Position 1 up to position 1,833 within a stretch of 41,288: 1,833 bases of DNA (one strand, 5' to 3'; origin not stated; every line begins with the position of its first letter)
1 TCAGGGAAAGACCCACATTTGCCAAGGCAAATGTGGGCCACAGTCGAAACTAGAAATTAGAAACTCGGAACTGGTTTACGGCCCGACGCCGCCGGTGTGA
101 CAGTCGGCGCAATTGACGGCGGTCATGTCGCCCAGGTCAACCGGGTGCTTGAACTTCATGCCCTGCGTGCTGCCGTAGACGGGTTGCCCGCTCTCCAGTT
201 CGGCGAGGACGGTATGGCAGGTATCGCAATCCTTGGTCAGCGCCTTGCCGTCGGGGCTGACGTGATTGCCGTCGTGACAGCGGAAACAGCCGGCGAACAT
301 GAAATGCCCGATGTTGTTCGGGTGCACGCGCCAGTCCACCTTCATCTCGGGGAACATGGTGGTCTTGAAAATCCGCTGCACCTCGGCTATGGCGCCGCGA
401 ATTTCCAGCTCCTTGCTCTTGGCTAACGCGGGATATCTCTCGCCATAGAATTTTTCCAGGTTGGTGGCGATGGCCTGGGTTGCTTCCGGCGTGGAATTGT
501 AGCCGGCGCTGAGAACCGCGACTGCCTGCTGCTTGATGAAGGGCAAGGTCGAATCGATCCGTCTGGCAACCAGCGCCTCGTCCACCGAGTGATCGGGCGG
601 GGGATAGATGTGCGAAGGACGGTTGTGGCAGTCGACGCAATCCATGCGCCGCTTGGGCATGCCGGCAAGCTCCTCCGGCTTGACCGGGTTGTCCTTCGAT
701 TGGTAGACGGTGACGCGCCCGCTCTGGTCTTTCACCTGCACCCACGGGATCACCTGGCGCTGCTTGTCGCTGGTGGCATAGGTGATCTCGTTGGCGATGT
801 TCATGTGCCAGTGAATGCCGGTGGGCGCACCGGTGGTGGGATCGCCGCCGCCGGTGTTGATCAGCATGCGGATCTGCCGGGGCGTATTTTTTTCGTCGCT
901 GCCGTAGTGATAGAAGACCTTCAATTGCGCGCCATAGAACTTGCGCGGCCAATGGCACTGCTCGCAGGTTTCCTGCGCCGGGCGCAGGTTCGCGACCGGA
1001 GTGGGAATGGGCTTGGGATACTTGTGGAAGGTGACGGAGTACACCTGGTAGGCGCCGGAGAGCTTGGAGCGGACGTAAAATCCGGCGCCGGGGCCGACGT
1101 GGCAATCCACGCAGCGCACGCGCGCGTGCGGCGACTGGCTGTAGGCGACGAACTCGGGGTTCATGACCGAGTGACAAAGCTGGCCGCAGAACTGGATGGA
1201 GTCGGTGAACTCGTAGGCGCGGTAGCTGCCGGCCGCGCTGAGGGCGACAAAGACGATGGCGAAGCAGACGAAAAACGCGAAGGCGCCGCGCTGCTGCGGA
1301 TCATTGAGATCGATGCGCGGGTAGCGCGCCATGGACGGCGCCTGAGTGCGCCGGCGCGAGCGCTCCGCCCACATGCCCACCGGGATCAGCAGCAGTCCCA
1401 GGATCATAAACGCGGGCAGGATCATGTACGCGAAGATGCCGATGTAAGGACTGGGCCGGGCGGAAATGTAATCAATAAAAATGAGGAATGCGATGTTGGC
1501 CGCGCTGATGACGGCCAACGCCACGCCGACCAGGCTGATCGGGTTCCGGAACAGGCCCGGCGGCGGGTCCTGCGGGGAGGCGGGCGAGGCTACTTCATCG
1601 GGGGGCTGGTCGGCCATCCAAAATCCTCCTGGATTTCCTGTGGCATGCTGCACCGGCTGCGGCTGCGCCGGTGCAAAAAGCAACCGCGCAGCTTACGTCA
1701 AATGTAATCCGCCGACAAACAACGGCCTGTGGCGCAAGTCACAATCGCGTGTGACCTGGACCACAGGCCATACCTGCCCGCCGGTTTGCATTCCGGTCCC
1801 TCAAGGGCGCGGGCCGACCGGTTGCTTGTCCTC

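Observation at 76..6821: One operon stacks an ImcH-like, a CbcL-like and a split CbcL-like quinol:cytochrome module (37 haem-c motifs, no catalytic subunit)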

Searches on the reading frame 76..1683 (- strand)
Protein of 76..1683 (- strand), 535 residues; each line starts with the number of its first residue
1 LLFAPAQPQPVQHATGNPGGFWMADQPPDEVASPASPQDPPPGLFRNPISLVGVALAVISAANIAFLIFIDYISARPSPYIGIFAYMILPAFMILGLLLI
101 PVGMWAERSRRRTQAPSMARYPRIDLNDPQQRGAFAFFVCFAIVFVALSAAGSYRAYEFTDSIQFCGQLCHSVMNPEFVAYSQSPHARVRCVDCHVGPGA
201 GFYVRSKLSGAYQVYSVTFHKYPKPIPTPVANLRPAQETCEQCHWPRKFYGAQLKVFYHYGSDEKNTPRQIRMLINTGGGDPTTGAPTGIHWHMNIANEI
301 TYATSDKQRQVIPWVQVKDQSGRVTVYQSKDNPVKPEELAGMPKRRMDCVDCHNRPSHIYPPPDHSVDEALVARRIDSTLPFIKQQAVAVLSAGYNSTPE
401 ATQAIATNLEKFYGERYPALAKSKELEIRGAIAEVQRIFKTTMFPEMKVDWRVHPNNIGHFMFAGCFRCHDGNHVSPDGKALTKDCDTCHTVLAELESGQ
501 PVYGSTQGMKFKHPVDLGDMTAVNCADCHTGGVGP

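Call 4: search_protein_families(library=pfam, proteins=[window:76-1683:-], max_evalue=0.01)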
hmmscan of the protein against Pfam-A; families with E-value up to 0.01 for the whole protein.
window:76-1683:- (535 aa): 4 families
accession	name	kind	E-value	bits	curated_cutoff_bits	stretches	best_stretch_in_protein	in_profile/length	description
PF03264.19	Cytochrom_NNT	-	2.1e-11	44.3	24.1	1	135-222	8-99/174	NapC/NirT cytochrome c family, N-terminal region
PF14522.11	Cytochrome_C7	-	9.9e-08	32.1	24.8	1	456-491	43-67/67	Cytochrome c7 and related cytochrome c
PF14537.11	Cytochrom_c3_2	-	1.3e-07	32.4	25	1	465-530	8-65/79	Cytochrome c3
PF22113.1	Mtrc-MtrF_II-IV_dom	-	0.00074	19.5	30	0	483-531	120-165/176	Outer membrane cytochrome MtrC/MtrF-like, domains II/IV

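Call 5: search_protein_families(library=ncbifam, proteins=[window:76-1683:-], max_evalue=0.01)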
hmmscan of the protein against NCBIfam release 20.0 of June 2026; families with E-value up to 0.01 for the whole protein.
window:76-1683:- (535 aa): 7 families
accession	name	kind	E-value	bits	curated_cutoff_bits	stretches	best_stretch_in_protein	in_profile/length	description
TIGR03153.1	cytochr_NrfH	equivalog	2.8e-12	46.9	134.2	1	141-244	6-109/138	cytochrome c nitrite reductase small subunit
NF047727.1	4hemeCytCCctA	equivalog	0.00019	21.5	180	1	460-531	34-106/109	tetraheme c-type cytochrome CctA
NF011606.0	PRK15032.1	equivalog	0.00038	19.7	455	1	137-217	19-103/390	pentaheme c-type cytochrome TorC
TIGR02161.1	napC_nirT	subfamily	0.0014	18.5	310.6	0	129-216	12-103/185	periplasmic nitrate (or nitrite) reductase c-type cytochrome, NapC/NirT family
TIGR02162.1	torC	equivalog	0.0038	16.6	478.2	1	130-223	11-109/387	pentaheme c-type cytochrome TorC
TIGR03507.1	decahem_SO1788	subfamily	0.009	14.5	209.3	0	465-530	245-303/672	OmcA/MtrC family decaheme c-type cytochrome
NF041781.1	mnquin_red_QrcA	equivalog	0.0092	15.6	180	0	174-244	103-158/174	menaquinone reductase multiheme cytochrome c subunit QrcA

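Call 9: find_homologous_proteins(query=window:76-1617:-)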
Query window:76-1617:- (513 aa): 7950 proteins with E <= 0.001 among 8000 candidates; the best 120 are listed.
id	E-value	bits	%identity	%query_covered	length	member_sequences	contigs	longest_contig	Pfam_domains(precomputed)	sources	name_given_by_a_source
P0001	0.0e+0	1102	90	100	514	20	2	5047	PF14537.12,PF03264.20,PF14522.12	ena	-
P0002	0.0e+0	1092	88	100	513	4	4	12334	PF14537.12,PF03264.20,PF14522.12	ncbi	ncbi:MAG: NapC/NirT family cytochrome c [Terriglobales bacterium]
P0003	0.0e+0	1077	87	100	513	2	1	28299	PF14537.12,PF03264.20,PF14522.12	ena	-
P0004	0.0e+0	1060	85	100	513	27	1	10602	PF14537.12,PF03264.20,PF14522.12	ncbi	-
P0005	0.0e+0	1037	82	100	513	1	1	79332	PF14537.12,PF03264.20,PF14522.12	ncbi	ncbi:MAG: NapC/NirT family cytochrome c [Terriglobales bacterium]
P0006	0.0e+0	1027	81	100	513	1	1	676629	PF14537.12,PF03264.20,PF14522.12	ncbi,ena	-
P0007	0.0e+0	1018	81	99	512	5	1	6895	PF14537.12,PF03264.20,PF14522.12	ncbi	-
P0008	2.2e-297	1005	81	99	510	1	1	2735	PF14537.12,PF03264.20,PF14522.12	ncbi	-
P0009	3.4e-297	1004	80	100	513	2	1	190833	PF14537.12,PF03264.20,PF14522.12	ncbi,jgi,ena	-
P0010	9.6e-294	993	79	100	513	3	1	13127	PF14537.12,PF03264.20,PF14522.12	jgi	-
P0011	5.2e-293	991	79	100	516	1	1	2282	PF14537.12,PF03264.20,PF14522.12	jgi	jgi:hypothetical protein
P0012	6.1e-287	971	78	100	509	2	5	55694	PF14537.12,PF03264.20,PF14522.12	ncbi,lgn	-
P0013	5.2e-286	968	76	100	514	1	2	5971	PF14537.12,PF03264.20,PF14522.12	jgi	jgi:nitrate/TMAO reductase-like tetraheme cytochrome c subunit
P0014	3.1e-285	965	79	96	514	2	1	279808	PF14537.12,PF03264.20,PF14522.12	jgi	jgi:hypothetical protein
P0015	8.0e-285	964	77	100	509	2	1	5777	PF14537.12,PF03264.20,PF14522.12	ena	-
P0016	1.8e-284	963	77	100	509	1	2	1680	PF14537.12,PF03264.20,PF14522.12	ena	-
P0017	8.7e-283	957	77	100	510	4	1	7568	PF14537.12,PF03264.20,PF14522.12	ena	-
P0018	3.2e-281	952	75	100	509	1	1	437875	PF14537.12,PF03264.20,PF14522.12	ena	-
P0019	4.9e-281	951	77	100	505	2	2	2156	PF14537.12,PF03264.20,PF14522.12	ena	-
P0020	6.5e-279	944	76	100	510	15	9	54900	PF14537.12,PF03264.20,PF14522.12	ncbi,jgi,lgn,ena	ncbi:MAG TPA: NapC/NirT family cytochrome c [Terriglobales bacterium]|jgi:hypothetical protein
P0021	7.4e-279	944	76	99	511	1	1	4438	PF14537.12,PF03264.20,PF14522.12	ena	-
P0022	8.7e-279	944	75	100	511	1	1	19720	PF14537.12,PF03264.20,PF14522.12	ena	-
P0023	3.9e-275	932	74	100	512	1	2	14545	PF14537.12,PF03264.20,PF14522.12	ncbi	-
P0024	4.0e-275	932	77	97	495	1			PF14537.12,PF03264.20,PF14522.12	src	-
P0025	1.2e-273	927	75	97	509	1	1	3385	PF14537.12,PF03264.20,PF14522.12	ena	-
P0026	2.7e-270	916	75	98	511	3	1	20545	PF14537.12,PF03264.20,PF14522.12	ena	-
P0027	1.4e-268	910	72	99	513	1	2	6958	PF14537.12,PF03264.20,PF14522.12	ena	-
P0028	3.2e-268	909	73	97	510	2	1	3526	PF14537.12,PF03264.20,PF14522.12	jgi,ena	-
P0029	1.1e-265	901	74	98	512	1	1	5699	PF14537.12,PF03264.20,PF13442.12,PF14522.12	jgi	jgi:nitrate/TMAO reductase-like tetraheme cytochrome c subunit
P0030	2.2e-263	893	73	96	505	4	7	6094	PF14537.12,PF03264.20,PF14522.12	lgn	-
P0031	2.5e-263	893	73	96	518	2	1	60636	PF14537.12,PF03264.20,PF14522.12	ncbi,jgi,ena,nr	ncbi:MAG TPA: NapC/NirT family cytochrome c [Terriglobales bacterium]|nr:NapC/NirT family cytochrome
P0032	2.6e-262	889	73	96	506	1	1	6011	PF14537.12,PF03264.20,PF14522.12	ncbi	-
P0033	3.4e-261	886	72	96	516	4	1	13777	PF14537.12,PF03264.20,PF14522.12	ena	-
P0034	5.3e-253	859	69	100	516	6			PF14537.12,PF03264.20,PF14522.12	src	-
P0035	5.9e-253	859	71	97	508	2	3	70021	PF14537.12,PF03264.20,PF14522.12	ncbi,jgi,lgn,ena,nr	ncbi:MAG TPA: NapC/NirT family cytochrome c [Terriglobales bacterium]|nr:NapC/NirT family cytochrome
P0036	7.2e-252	855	68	100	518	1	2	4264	PF14537.12,PF03264.20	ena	-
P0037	8.3e-252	855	69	99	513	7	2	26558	PF14537.12,PF03264.20,PF14522.12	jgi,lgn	jgi:nitrate/TMAO reductase-like tetraheme cytochrome c subunit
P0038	2.9e-250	850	68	97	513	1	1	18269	PF14537.12,PF03264.20,PF14522.12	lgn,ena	-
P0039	2.9e-250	850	67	100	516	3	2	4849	PF14537.12,PF03264.20,PF14522.12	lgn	-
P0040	3.3e-250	849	70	96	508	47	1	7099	PF14537.12,PF03264.20,PF14522.12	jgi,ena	-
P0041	4.4e-250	849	68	98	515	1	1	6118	PF14537.12,PF03264.20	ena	-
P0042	9.2e-250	848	69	96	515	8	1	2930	PF14537.12,PF03264.20,PF02085.22,PF14522.12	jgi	jgi:nitrate/TMAO reductase-like tetraheme cytochrome c subunit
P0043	1.2e-249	848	67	100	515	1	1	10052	PF14537.12,PF03264.20,PF14522.12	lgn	-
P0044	3.5e-249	846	70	97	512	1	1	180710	PF14537.12,PF03264.20,PF14522.12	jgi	jgi:hypothetical protein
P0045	4.1e-248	843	68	100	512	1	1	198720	PF14537.12,PF03264.20,PF02085.22,PF14522.12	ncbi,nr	ncbi:MAG TPA: NapC/NirT family cytochrome c [Terriglobales bacterium]|nr:NapC/NirT family cytochrome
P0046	4.7e-248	842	67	99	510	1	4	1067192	PF14537.12,PF03264.20,PF14522.12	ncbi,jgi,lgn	jgi:hypothetical protein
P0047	1.7e-246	837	66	99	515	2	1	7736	PF14537.12,PF03264.20,PF14522.12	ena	-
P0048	3.8e-246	836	66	98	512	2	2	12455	PF14537.12,PF03264.20,PF14522.12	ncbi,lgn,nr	ncbi:MAG TPA: NapC/NirT family cytochrome c [Terriglobales bacterium]|nr:NapC/NirT family cytochrome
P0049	4.2e-245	833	66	100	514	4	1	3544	PF03264.20,PF14522.12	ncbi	-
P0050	5.9e-245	832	66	100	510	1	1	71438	PF14537.12,PF03264.20,PF14522.12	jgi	jgi:hypothetical protein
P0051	9.4e-245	831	68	99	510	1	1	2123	PF14537.12,PF03264.20,PF14522.12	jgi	jgi:hypothetical protein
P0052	9.5e-245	831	68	96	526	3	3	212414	PF14537.12,PF03264.20,PF14522.12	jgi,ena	-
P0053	9.9e-245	831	68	97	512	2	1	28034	PF14537.12,PF03264.20,PF14522.12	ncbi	-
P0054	2.1e-244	830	68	97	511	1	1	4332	PF14537.12,PF03264.20,PF14522.12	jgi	jgi:nitrate/TMAO reductase-like tetraheme cytochrome c subunit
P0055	5.1e-244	829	66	100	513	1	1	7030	PF14537.12,PF03264.20,PF14522.12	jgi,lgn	jgi:nitrate/TMAO reductase-like tetraheme cytochrome c subunit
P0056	5.6e-244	829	68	96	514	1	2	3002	PF14537.12,PF03264.20,PF14522.12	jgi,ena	-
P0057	6.5e-244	829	66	100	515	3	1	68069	PF14537.12,PF03264.20,PF02085.22,PF14522.12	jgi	jgi:nitrate/TMAO reductase-like tetraheme cytochrome c subunit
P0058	1.1e-243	828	66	99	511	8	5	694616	PF14537.12,PF03264.20,PF14522.12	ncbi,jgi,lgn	jgi:nitrate/TMAO reductase-like tetraheme cytochrome c subunit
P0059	1.9e-243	827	66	100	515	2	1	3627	PF14537.12,PF03264.20,PF14522.12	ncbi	-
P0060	1.9e-243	827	65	100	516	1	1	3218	PF14537.12,PF03264.20,PF14522.12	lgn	-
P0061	4.2e-243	826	67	99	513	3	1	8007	PF14537.12,PF03264.20,PF14522.12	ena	-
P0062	6.5e-243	825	67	96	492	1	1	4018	PF14537.12,PF03264.20,PF14522.12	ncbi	-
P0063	3.4e-242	823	67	96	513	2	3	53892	PF14537.12,PF03264.20,PF14522.12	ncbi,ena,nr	ncbi:MAG TPA: NapC/NirT family cytochrome c [Terriglobales bacterium]|nr:NapC/NirT family cytochrome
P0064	3.2e-241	820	69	96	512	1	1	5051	PF14537.12,PF03264.20,PF14522.12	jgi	jgi:nitrate/TMAO reductase-like tetraheme cytochrome c subunit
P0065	5.0e-241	819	64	99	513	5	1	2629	PF14537.12,PF03264.20,PF14522.12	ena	-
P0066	9.7e-241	818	68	96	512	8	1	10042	PF14537.12,PF03264.20,PF14522.12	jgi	jgi:nitrate/TMAO reductase-like tetraheme cytochrome c subunit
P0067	1.0e-240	818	66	96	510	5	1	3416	PF14537.12,PF03264.20,PF14522.12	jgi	-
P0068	1.2e-240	818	66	98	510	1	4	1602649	PF14537.12,PF03264.20,PF14522.12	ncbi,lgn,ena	ncbi:MAG: NapC/NirT family cytochrome c [Candidatus Acidiferrum sp.]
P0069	1.4e-240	818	65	100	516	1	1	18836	PF14537.12,PF03264.20,PF13442.12,PF14522.12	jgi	jgi:hypothetical protein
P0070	2.3e-240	817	65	99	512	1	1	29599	PF14537.12,PF03264.20,PF14522.12,PF22113.2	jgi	jgi:nitrate/TMAO reductase-like tetraheme cytochrome c subunit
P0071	2.6e-240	817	65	99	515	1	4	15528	PF14537.12,PF03264.20,PF02085.22,PF14522.12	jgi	jgi:nitrate/TMAO reductase-like tetraheme cytochrome c subunit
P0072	4.7e-240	816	65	100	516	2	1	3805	PF14537.12,PF03264.20,PF14522.12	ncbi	-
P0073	4.9e-240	816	64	100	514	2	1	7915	PF14537.12,PF03264.20,PF02085.22,PF14522.12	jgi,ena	-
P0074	6.4e-240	816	64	100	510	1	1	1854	PF14537.12,PF03264.20,PF14522.12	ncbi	-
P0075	1.0e-239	815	67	96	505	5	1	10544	PF14537.12,PF03264.20,PF02085.22,PF14522.12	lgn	-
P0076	1.6e-239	814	66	100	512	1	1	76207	PF14537.12,PF03264.20,PF14522.12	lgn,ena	-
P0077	2.0e-239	814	66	96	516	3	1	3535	PF14537.12,PF03264.20,PF14522.12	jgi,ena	-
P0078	3.2e-239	813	67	96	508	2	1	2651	PF14537.12,PF03264.20,PF14522.12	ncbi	-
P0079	3.6e-239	813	65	98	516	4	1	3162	PF14537.12,PF03264.20,PF14522.12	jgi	jgi:nitrate/TMAO reductase-like tetraheme cytochrome c subunit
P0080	3.8e-239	813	67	96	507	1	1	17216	PF14537.12,PF03264.20,PF14522.12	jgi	jgi:nitrate/TMAO reductase-like tetraheme cytochrome c subunit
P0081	4.0e-239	813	63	99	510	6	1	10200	PF14537.12,PF03264.20,PF14522.12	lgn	-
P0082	5.8e-239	812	65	98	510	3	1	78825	PF14537.12,PF03264.20,PF14522.12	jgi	jgi:hypothetical protein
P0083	8.9e-239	812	65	98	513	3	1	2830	PF14537.12,PF03264.20,PF14522.12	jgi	-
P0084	1.7e-238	811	65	99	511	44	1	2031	PF14537.12,PF03264.20,PF14522.12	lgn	-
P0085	1.8e-238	811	65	98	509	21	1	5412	PF14537.12,PF03264.20,PF02085.22,PF14522.12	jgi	jgi:nitrate/TMAO reductase-like tetraheme cytochrome c subunit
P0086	2.1e-238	810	66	100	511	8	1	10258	PF14537.12,PF03264.20,PF02085.22,PF14522.12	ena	-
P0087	2.3e-238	810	65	96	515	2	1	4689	PF14537.12,PF03264.20,PF14522.12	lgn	-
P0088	3.1e-238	810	66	99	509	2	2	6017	PF14537.12,PF03264.20,PF14522.12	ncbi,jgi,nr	ncbi:MAG TPA: NapC/NirT family cytochrome c [Terriglobales bacterium]|nr:NapC/NirT family cytochrome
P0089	3.2e-238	810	65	99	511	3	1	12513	PF14537.12,PF03264.20,PF14522.12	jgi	jgi:NapC/NirT cytochrome c family protein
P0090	4.0e-238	810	66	99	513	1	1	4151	PF14537.12,PF03264.20,PF14522.12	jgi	jgi:nitrate/TMAO reductase-like tetraheme cytochrome c subunit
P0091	5.2e-238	809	65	96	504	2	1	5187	PF14537.12,PF03264.20,PF14522.12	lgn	-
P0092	5.3e-238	809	65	98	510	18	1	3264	PF14537.12,PF03264.20,PF14522.12,PF22113.2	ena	-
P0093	6.5e-238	809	67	96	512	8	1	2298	PF14537.12,PF03264.20,PF14522.12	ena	-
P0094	6.6e-238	809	68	96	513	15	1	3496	PF14537.12,PF03264.20,PF14522.12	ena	-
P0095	7.2e-238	809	67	96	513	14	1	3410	PF14537.12,PF03264.20,PF14522.12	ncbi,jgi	-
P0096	8.7e-238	808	66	96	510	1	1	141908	PF03264.20,PF14522.12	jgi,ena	-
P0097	1.6e-237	808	65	98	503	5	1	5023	PF14537.12,PF03264.20,PF14522.12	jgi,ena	jgi:hypothetical protein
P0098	2.6e-237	807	66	96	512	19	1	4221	PF03264.20,PF14522.12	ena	-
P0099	2.6e-237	807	65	98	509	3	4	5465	PF14537.12,PF03264.20,PF14522.12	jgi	jgi:nitrate/TMAO reductase-like tetraheme cytochrome c subunit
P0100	3.9e-237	806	66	96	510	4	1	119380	PF14537.12,PF03264.20,PF14522.12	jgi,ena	jgi:nitrate/TMAO reductase-like tetraheme cytochrome c subunit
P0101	4.6e-237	806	67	96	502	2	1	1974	PF14537.12,PF03264.20,PF14522.12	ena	-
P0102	4.9e-237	806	67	96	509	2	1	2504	PF14537.12,PF03264.20,PF14522.12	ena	-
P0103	5.1e-237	806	66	98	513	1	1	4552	PF14537.12,PF03264.20,PF14522.12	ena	-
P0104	5.5e-237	806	67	96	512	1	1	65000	PF14537.12,PF03264.20,PF14522.12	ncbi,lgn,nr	ncbi:MAG TPA: NapC/NirT family cytochrome c [Terriglobales bacterium]|nr:NapC/NirT family cytochrome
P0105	8.9e-237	805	67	96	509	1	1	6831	PF14537.12,PF03264.20,PF14522.12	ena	-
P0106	1.2e-236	805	66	96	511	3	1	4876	PF14537.12,PF03264.20,PF14522.12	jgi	-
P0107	1.3e-236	805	66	98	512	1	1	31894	PF14537.12,PF03264.20,PF14522.12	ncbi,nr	ncbi:MAG TPA: NapC/NirT family cytochrome c [Terriglobales bacterium]|nr:NapC/NirT family cytochrome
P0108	1.3e-236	805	64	97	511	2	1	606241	PF03264.20,PF14522.12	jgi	jgi:nitrate/TMAO reductase-like tetraheme cytochrome c subunit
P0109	1.4e-236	804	65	99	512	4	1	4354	PF14537.12,PF03264.20,PF14522.12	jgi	jgi:nitrate/TMAO reductase-like tetraheme cytochrome c subunit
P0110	1.5e-236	804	64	100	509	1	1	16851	PF14537.12,PF03264.20,PF14522.12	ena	-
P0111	1.5e-236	804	65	97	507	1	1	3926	PF14537.12,PF03264.20,PF14522.12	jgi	jgi:hypothetical protein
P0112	1.6e-236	804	67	96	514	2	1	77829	PF14537.12,PF03264.20,PF14522.12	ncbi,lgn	-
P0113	2.1e-236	804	66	96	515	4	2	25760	PF14537.12,PF03264.20,PF14522.12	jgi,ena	-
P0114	2.5e-236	804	66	96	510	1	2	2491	PF14537.12,PF03264.20,PF14522.12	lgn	-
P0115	4.6e-236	803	65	98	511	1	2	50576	PF14537.12,PF03264.20,PF14522.12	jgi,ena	-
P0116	4.7e-236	803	66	96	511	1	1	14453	PF14537.12,PF03264.20,PF14522.12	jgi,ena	-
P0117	4.8e-236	803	66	98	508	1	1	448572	PF14537.12,PF03264.20,PF14522.12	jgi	jgi:nitrate/TMAO reductase-like tetraheme cytochrome c subunit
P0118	5.3e-236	803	66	96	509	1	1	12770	PF14537.12,PF03264.20,PF14522.12,PF22113.2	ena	-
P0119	6.7e-236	802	65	99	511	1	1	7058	PF14537.12,PF03264.20,PF14522.12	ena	-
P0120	8.9e-236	802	65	100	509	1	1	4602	PF14537.12,PF03264.20,PF14522.12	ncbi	-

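Call 10: find_encoding_contigs(protein=P0006, flank=10000, max_places=3)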
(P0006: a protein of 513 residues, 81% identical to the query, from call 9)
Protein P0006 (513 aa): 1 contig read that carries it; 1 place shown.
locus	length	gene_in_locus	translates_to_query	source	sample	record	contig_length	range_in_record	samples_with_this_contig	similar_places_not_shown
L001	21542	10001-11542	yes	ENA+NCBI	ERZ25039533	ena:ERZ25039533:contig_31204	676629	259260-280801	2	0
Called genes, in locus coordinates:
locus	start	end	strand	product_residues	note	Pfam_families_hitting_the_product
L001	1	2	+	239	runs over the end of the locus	PF00027:cNMP_binding, PF13545:HTH_Crp_2, PF00325:Crp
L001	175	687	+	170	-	PF00027:cNMP_binding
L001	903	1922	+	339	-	PF13435:Cytochrome_C554 (faint), PF14522:Cytochrome_C7 (faint), PF22113:Mtrc-MtrF_II-IV_dom (faint), PF14537:Cytochrom_c3_2 (faint), PF22678:Cytochrom_c_NrfB-like, PF09699:Paired_CXXCH_1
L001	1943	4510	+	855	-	PF11854:MtrB_PioB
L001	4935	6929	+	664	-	PF02085:Cytochrom_CIII (faint), PF09699:Paired_CXXCH_1 (faint), PF14522:Cytochrome_C7 (faint), PF14537:Cytochrom_c3_2 (faint), PF22113:Mtrc-MtrF_II-IV_dom (weak)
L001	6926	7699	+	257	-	-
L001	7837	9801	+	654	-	PF02085:Cytochrom_CIII (faint), PF09699:Paired_CXXCH_1 (faint), PF14522:Cytochrome_C7 (faint), PF14537:Cytochrom_c3_2 (faint), PF01292:Ni_hydr_CYTB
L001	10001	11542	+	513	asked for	PF03264:Cytochrom_NNT, PF14522:Cytochrome_C7 (faint), PF14537:Cytochrom_c3_2 (faint)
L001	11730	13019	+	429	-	PF13353:Fer4_12 (weak), PF04055:Radical_SAM, PF13186:SPASM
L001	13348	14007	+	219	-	-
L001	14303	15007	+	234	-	PF00027:cNMP_binding, PF13545:HTH_Crp_2, PF00325:Crp (weak)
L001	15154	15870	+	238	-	PF04405:ScdA_N, PF01814:Hemerythrin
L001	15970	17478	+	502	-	PF22085:NorB_cytochrome_c-like, PF00115:COX1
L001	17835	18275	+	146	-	PF00115:COX1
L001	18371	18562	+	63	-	-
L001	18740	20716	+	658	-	PF00005:ABC_tran, PF02463:SMC_N (faint), PF13555:AAA_29 (faint), PF13304:AAA_21 (faint), PF12848:ABC_tran_Xtn, PF00005:ABC_tran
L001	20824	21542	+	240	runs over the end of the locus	PF00027:cNMP_binding, PF13545:HTH_Crp_2, PF00325:Crp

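Call 11: find_encoding_contigs(protein=P0005, flank=10000, max_places=3)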
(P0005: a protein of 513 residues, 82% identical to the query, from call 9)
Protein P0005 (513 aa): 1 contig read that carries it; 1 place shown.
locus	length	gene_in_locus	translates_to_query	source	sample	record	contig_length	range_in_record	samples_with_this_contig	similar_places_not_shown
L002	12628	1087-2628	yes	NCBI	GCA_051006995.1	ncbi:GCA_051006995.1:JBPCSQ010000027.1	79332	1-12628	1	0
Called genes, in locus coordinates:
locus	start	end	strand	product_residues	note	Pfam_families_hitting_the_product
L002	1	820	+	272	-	PF01292:Ni_hydr_CYTB, PF14358:DUF4405 (faint)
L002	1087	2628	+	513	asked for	PF03264:Cytochrom_NNT, PF14522:Cytochrome_C7 (faint), PF14537:Cytochrom_c3_2 (weak)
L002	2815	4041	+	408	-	PF04055:Radical_SAM, PF13353:Fer4_12 (weak), PF13186:SPASM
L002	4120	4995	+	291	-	PF14256:YwiC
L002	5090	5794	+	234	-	PF00027:cNMP_binding, PF13545:HTH_Crp_2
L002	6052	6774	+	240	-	PF04405:ScdA_N, PF01814:Hemerythrin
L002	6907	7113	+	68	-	-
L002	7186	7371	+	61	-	-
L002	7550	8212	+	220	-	PF03167:UDG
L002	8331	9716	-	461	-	PF00375:SDF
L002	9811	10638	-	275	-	PF14805:THDPS_N_2, PF00132:Hexapep (faint), PF25087:GMPPB_C (faint), PF14602:Hexapep_2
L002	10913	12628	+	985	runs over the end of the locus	PF00069:Pkinase, PF01636:APH (faint), PF07714:PK_Tyr_Ser-Thr, PF03109:ABC1, PF03781:FGE-sulfatase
